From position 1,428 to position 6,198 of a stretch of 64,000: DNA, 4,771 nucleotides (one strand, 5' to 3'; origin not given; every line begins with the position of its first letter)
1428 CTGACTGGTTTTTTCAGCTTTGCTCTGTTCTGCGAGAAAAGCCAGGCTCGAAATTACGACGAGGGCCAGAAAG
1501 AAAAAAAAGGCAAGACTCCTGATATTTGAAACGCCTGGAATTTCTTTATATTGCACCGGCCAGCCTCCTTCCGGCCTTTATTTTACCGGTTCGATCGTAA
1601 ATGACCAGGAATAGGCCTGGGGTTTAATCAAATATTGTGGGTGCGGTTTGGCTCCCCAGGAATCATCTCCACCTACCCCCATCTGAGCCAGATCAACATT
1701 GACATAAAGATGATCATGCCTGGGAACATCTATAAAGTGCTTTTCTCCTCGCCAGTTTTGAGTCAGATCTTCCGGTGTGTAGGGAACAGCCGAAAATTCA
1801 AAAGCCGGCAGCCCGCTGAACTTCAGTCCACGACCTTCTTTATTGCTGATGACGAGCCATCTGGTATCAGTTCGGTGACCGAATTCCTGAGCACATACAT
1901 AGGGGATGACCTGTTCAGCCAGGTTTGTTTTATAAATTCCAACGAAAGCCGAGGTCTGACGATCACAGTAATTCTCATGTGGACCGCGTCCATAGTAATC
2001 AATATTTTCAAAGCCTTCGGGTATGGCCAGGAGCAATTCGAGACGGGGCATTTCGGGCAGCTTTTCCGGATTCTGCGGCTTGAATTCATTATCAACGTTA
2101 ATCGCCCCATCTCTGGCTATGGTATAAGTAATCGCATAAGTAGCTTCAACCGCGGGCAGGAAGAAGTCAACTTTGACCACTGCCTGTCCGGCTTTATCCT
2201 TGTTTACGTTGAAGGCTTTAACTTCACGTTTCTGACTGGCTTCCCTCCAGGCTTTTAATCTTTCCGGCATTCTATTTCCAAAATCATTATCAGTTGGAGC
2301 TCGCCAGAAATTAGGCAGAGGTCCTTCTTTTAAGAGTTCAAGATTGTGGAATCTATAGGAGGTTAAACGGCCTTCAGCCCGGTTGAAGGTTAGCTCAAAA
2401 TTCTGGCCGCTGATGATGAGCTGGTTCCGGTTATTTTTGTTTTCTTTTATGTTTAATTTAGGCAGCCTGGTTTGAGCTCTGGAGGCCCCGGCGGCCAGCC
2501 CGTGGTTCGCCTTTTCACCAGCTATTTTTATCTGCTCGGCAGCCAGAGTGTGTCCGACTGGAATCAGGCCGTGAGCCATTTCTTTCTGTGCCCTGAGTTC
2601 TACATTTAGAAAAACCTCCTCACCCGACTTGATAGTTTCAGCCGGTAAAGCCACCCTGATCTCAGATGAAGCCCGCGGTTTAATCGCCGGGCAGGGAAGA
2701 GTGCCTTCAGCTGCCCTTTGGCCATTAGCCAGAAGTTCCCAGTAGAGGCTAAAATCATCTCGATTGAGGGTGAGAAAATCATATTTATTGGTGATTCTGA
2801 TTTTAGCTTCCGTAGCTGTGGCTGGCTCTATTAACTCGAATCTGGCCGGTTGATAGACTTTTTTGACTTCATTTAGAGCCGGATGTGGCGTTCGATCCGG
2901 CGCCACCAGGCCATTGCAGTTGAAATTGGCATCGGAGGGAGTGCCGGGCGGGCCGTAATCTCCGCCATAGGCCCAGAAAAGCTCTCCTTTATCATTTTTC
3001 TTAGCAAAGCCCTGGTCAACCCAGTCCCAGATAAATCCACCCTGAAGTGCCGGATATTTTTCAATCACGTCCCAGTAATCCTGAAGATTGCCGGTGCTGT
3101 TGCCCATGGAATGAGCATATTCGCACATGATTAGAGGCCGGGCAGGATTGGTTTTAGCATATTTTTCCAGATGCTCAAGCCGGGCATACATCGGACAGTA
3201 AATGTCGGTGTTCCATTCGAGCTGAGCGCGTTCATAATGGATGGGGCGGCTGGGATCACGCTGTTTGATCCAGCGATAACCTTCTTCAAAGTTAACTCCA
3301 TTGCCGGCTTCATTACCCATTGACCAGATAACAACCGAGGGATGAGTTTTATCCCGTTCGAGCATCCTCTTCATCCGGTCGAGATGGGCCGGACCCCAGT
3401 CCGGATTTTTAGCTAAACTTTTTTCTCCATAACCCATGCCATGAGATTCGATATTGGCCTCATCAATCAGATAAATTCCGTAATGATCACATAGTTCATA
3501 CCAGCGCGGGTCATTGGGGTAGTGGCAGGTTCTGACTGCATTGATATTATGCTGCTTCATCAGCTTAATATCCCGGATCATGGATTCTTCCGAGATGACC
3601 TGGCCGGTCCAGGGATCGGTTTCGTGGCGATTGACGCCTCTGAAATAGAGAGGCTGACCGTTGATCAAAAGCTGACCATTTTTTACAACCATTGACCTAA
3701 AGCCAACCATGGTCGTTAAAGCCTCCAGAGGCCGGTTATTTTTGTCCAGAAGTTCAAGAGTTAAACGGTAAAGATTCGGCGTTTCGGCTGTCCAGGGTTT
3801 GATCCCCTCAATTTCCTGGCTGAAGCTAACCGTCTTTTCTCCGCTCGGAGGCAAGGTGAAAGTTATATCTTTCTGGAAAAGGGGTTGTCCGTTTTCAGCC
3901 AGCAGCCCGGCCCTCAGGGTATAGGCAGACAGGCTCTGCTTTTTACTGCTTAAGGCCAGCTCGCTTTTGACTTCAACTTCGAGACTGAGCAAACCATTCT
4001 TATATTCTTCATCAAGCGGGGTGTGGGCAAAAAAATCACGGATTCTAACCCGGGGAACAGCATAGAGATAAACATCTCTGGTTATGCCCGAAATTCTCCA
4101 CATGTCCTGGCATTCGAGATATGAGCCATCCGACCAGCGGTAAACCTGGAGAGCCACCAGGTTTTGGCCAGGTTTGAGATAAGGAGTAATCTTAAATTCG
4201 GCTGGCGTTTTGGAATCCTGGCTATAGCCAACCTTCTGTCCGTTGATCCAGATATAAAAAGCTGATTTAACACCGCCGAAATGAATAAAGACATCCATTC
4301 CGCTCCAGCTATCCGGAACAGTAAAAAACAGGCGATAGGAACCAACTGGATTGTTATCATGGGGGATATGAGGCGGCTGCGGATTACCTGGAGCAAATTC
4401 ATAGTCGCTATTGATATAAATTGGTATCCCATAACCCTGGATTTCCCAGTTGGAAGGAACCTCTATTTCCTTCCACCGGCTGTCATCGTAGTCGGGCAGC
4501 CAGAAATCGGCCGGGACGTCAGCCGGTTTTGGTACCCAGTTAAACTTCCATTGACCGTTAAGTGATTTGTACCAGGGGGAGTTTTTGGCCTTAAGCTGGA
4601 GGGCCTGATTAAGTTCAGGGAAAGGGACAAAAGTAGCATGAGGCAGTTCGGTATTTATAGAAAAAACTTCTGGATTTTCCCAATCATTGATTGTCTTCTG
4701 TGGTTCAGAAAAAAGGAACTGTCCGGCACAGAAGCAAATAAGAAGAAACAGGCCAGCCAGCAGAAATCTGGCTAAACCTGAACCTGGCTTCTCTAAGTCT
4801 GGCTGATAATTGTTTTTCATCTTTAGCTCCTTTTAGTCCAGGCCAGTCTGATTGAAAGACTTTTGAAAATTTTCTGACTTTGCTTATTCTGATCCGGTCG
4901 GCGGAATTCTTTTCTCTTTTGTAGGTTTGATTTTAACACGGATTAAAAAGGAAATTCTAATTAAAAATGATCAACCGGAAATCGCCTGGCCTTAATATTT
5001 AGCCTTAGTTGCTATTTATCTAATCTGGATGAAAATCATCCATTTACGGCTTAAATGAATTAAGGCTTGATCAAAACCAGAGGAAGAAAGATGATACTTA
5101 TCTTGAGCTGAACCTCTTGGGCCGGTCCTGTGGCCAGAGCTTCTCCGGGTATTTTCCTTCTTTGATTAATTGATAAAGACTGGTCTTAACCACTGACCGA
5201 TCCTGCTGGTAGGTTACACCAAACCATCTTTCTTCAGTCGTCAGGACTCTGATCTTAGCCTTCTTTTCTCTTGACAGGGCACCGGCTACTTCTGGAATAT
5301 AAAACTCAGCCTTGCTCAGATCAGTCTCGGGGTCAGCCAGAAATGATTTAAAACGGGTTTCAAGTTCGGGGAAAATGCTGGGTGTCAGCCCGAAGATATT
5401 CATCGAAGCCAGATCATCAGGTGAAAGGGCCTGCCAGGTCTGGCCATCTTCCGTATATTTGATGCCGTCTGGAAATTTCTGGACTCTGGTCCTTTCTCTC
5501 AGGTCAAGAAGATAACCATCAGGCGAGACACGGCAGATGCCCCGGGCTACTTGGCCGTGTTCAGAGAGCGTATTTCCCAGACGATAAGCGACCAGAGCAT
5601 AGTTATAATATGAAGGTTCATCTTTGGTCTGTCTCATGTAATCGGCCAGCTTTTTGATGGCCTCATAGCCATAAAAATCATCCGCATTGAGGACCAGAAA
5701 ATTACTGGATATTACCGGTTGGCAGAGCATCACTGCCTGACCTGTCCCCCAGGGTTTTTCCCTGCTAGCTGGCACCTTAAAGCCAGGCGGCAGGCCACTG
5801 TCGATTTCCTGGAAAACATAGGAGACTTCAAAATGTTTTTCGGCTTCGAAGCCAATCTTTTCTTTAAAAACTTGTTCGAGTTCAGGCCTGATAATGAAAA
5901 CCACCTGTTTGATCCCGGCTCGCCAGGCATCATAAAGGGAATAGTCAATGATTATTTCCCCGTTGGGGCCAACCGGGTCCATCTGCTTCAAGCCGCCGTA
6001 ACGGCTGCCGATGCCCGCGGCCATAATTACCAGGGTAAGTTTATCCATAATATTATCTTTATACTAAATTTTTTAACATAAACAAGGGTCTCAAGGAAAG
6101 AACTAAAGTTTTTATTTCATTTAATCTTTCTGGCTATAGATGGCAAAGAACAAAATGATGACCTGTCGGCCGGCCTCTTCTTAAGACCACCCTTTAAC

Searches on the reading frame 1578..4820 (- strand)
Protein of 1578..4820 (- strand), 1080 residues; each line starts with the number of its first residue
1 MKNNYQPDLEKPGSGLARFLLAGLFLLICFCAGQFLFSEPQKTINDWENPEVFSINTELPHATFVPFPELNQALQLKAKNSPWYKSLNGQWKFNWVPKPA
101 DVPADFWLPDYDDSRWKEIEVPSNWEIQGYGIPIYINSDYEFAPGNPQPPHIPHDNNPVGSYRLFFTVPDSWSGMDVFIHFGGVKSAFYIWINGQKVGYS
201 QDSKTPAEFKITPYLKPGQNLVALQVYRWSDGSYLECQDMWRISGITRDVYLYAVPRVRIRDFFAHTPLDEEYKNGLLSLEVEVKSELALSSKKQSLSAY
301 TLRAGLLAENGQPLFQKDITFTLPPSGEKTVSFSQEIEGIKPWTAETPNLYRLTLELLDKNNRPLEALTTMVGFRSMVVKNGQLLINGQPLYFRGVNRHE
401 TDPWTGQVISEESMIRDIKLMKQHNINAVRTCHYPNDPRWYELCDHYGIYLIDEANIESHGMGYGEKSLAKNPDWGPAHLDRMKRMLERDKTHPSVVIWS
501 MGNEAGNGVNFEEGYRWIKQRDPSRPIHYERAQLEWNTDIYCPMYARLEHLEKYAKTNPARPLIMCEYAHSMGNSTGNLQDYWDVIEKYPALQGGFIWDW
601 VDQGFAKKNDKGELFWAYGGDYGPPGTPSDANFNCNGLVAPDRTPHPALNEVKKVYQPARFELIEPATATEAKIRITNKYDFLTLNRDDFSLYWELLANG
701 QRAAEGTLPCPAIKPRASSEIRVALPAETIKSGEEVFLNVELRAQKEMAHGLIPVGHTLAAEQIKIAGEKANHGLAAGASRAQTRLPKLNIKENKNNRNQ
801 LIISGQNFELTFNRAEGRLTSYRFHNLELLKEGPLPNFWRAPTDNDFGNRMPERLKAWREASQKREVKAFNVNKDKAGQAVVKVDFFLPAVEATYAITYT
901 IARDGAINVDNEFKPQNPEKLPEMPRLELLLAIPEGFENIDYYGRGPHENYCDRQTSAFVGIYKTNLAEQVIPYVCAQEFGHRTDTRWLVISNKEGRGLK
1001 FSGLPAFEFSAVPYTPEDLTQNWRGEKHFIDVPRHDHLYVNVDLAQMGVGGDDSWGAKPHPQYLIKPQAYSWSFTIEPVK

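Call 47: search_protein_families(library=pfam, proteins=[window:1578-4820:-], max_evalue=0.00001)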
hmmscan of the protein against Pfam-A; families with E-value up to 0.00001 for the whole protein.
window:1578-4820:- (1080 aa): 5 families
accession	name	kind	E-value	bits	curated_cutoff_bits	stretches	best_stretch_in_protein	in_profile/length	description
PF02836.23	Glyco_hydro_2_C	-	1.2e-105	353.4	21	1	379-659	3-300/302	Glycosyl hydrolases family 2, TIM barrel domain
PF02929.23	Bgal_small_N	-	1.9e-75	254.2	25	1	804-1076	1-248/248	Beta galactosidase small chain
PF02837.24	Glyco_hydro_2_N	-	5e-43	147.4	28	1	85-256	2-169/169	Glycosyl hydrolases family 2, sugar binding domain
PF16353.11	LacZ_4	-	7.3e-20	71.5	27.3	1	674-766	1-86/87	Beta-galactosidase, domain 4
PF00703.27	Glyco_hydro_2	-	1.5e-13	51.9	23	1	258-375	1-109/109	Glycosyl hydrolases family 2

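Call 54: find_encoding_contigs(protein=window:1578-4820:-, flank=10000, max_places=1)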
Protein window:1578-4820:- (1080 aa): no gene with exactly this product is on record in the collection.

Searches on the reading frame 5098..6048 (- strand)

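Call 47: search_protein_families(library=pfam, proteins=[window:5098-6048:-], max_evalue=0.00001)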
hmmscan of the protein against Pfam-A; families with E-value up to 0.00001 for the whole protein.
window:5098-6048:- (316 aa): 1 family
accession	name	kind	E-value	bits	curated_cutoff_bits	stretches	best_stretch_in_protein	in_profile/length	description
PF00483.29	NTP_transferase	-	9.4e-08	32.4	21.2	1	7-142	3-128/245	Nucleotidyl transferase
